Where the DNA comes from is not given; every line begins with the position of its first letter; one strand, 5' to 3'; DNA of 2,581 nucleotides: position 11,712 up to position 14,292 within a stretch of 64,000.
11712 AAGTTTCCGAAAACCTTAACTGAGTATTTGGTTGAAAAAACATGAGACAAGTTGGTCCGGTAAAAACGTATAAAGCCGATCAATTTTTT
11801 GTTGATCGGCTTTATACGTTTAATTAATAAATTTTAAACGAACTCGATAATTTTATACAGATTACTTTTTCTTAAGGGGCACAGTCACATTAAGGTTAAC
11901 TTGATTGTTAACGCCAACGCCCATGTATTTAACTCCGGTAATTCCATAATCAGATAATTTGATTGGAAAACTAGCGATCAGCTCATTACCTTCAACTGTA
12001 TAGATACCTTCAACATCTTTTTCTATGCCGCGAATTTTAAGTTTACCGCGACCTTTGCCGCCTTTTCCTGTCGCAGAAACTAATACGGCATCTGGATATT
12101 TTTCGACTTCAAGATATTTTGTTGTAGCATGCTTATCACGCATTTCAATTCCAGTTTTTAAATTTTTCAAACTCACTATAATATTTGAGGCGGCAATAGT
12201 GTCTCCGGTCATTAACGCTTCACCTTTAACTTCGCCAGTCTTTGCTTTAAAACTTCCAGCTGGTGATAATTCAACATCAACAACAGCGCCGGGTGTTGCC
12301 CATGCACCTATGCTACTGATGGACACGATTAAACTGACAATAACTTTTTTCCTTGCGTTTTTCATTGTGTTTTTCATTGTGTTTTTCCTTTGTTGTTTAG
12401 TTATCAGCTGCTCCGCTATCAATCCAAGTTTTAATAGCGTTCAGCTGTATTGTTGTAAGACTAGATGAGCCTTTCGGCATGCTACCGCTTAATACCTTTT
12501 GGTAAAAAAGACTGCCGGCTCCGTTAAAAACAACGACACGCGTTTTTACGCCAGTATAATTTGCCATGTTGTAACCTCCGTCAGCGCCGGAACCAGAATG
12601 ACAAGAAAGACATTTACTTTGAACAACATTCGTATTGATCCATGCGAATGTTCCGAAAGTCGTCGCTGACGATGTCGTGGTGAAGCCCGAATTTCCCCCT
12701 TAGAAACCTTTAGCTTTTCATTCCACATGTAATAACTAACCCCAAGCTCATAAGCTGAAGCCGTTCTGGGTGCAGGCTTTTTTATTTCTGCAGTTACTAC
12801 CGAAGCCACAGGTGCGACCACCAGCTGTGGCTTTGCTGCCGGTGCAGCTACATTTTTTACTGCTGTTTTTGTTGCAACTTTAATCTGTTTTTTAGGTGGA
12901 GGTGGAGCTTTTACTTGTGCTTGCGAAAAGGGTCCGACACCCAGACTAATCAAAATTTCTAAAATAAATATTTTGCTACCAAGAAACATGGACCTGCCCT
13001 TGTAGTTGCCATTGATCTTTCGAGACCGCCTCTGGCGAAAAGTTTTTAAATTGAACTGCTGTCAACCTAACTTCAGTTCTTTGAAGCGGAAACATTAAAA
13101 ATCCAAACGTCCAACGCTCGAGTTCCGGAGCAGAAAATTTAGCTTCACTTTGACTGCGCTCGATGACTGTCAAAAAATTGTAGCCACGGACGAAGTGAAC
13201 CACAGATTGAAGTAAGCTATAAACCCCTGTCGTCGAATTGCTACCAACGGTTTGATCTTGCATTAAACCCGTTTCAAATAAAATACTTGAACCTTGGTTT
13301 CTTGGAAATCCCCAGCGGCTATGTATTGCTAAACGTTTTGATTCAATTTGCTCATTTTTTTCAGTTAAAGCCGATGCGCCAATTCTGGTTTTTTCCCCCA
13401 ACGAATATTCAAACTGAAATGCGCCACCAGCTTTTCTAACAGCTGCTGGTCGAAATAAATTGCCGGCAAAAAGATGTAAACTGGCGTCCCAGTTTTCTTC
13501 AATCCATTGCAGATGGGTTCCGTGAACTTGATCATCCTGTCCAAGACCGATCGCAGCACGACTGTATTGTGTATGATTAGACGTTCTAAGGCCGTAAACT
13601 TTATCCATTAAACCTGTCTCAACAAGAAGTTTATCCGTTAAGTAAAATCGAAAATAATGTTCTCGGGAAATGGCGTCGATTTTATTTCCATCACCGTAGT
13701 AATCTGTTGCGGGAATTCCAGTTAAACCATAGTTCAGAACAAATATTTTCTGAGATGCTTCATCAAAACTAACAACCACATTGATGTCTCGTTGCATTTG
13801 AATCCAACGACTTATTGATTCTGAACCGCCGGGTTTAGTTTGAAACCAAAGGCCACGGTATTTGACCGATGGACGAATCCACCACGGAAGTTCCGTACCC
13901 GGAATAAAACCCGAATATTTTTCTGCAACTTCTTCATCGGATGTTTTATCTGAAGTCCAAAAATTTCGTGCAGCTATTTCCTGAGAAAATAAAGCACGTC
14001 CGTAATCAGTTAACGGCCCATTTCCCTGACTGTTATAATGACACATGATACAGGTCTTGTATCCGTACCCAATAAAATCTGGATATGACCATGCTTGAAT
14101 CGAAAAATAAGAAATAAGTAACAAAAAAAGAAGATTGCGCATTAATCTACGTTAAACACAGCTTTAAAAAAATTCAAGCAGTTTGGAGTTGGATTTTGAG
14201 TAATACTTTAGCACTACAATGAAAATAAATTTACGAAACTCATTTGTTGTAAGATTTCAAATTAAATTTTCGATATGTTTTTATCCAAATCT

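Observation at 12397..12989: Hidden cytochrome c frame joined out of frame at a G5 tract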

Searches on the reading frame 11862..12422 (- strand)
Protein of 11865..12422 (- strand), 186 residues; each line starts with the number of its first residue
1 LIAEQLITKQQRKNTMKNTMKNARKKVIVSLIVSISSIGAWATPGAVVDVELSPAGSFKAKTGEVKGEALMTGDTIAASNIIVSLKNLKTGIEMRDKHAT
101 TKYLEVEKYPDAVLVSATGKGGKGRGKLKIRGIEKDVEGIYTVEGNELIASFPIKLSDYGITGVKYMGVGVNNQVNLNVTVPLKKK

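Call 6: search_protein_families(library=pfam, proteins=[window:11862-12377:-], max_evalue=1)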
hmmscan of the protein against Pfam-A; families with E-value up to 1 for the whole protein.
window:11862-12377:- (171 aa): 1 family
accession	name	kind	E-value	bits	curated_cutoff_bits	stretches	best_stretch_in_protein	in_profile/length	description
PF04264.18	YceI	-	3.6e-16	60.3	23.7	1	40-166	23-148/150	YceI-like domain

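Call 28: search_protein_families(library=ncbifam, proteins=[window:11865-12377:-], max_evalue=0.1)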
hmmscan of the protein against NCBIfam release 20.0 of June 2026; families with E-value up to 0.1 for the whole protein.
window:11865-12377:- (171 aa): 1 family
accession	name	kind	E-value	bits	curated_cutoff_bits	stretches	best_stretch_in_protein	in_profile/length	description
NF002994.0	PRK03757.1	equivalog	0.00031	20.6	232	1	61-122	66-135/191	YceI family protein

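Call 35: find_encoding_contigs(protein=window:11865-12377:-, flank=10000, max_places=10)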
Protein window:11865-12377:- (171 aa): no gene with exactly this product is on record in the collection.

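Call 36: find_encoding_contigs(protein=window:11865-12365:-, flank=10000, max_places=10)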
Protein window:11865-12365:- (167 aa): no gene with exactly this product is on record in the collection.

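Call 37: find_encoding_contigs(protein=window:11865-12422:-, flank=10000, max_places=10)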
Protein window:11865-12422:- (186 aa): no gene with exactly this product is on record in the collection.

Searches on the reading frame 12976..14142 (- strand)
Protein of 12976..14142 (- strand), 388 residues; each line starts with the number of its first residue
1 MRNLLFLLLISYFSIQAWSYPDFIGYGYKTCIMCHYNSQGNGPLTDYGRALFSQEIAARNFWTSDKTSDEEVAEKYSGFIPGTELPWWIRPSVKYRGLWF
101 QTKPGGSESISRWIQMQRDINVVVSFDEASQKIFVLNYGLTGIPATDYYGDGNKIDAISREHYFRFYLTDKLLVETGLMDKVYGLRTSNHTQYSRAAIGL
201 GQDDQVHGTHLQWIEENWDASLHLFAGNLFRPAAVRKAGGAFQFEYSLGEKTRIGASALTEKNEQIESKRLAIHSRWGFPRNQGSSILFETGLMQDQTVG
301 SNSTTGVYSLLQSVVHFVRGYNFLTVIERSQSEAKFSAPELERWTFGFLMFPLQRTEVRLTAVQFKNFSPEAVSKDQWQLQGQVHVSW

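Call 6: search_protein_families(library=pfam, proteins=[window:12976-14142:-], max_evalue=1)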
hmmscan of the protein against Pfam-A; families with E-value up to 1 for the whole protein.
window:12976-14142:- (388 aa): 0 families

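Call 20: find_related_loci(query=window:12976-14142:-, collection=genome_contigs, flank=6000)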
Query window:12976-14142:- (388 aa) in genome_contigs; peptide patterns used: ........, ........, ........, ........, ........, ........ (x = any residue, [..] = any of these).
34 stretches matched a pattern; 7 encode a relative of the query (tblastn E <= 1e-3); 7 distinct loci.
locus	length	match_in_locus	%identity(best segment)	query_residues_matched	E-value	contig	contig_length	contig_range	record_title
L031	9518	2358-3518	80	1-388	0e+0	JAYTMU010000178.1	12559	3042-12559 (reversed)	MAG: Bdellovibrionales bacterium isolate GFS_3818 GFS_3818_177, whole genome shotgun sequence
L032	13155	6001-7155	80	4-388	0e+0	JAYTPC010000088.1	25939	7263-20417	MAG: Bdellovibrionales bacterium isolate GFS_4320 GFS_4320_87, whole genome shotgun sequence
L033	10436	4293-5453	79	1-388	0e+0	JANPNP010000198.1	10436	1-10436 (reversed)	MAG: Bdellovibrionales bacterium isolate VAR_87_metabat_254 VAR_87_k141_2826870, whole genome shotgun sequence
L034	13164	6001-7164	79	1-388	0e+0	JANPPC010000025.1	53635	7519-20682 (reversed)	MAG: Bdellovibrio sp. isolate VAR_83_metabat_497 VAR_83_k141_3682252, whole genome shotgun sequence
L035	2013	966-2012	81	1-350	0e+0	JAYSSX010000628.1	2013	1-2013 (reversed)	MAG: Pseudobdellovibrionaceae bacterium isolate GFS_1235 GFS_1235_627, whole genome shotgun sequence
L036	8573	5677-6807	46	7-387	2e-107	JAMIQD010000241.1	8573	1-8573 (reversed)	MAG: Pseudobdellovibrionaceae bacterium isolate RA_AS_metabat.47_sub k201_926229, whole genome shotgun sequence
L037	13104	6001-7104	45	19-387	3e-104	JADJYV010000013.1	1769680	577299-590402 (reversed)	MAG: Bdellovibrionaceae bacterium isolate Lyne_18-Q3-R50-59_BATAC.62 tig01430183-10-17665060, whole genome shotgun seque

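Call 27: find_encoding_contigs(protein=window:12979-14142:-, flank=5000, max_places=10)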
Protein window:12979-14142:- (388 aa): 1 contig read that carries it; 1 place shown.
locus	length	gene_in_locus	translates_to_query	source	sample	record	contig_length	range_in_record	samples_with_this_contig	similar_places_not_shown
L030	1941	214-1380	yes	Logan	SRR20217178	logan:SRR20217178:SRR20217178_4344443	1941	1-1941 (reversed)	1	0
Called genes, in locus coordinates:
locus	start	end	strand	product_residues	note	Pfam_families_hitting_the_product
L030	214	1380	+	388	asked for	-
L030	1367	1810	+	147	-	-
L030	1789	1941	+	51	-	?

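Call 28: search_protein_families(library=ncbifam, proteins=[window:12979-14142:-], max_evalue=0.1)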
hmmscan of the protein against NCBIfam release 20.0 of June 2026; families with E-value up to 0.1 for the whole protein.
window:12979-14142:- (388 aa): 0 families

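Call 53: search_solved_structures(query=A1, max_evalue=1)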
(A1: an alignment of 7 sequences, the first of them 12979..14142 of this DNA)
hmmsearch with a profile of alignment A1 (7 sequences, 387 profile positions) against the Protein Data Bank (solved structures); distinct sequences matched with E-value up to 1: 0.

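Call 55: predict_structure(alignment_id=A1)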
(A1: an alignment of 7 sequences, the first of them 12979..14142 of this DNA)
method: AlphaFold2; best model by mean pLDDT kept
length: 388 residues; sequences in the alignment: 7
mean_pLDDT: 43.6   pTM: 0.44
mean pLDDT of the five models: 43.6, 41.4, 34.4, 28.6, 24.7
residues with pLDDT >= 90: 0; 70-90: 18; 50-70: 106; < 50: 264
segments of 3 or more residues with pLDDT < 50: 1-216, 226-235, 350-363, 368-388
pLDDT, mean of each block of 10 residues (from residue 1): 40 29 23 25 25 27 32 32 40 40 37 41 42 46 35 34 44 27 24 23 26 41 50 51 64 66 64 66 60 69 71 57 60 64 55 42 48 42 35
secondary structure, 60 per line:
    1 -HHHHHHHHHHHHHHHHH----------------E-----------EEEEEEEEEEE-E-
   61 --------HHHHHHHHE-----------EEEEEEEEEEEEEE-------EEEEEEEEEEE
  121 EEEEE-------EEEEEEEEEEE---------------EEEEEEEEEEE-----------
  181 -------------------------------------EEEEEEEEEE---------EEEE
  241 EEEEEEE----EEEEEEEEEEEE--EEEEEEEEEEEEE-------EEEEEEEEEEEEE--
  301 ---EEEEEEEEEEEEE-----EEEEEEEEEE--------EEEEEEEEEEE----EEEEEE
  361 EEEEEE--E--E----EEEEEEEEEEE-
elements in order: H2-18 E47-57 H69-76 E89-102 E110-125 E133-143 E159-169 E218-227 E237-247 E252-263 E266-278 E286-298 E304-316 E322-331 E340-350 E355-366 E377-387
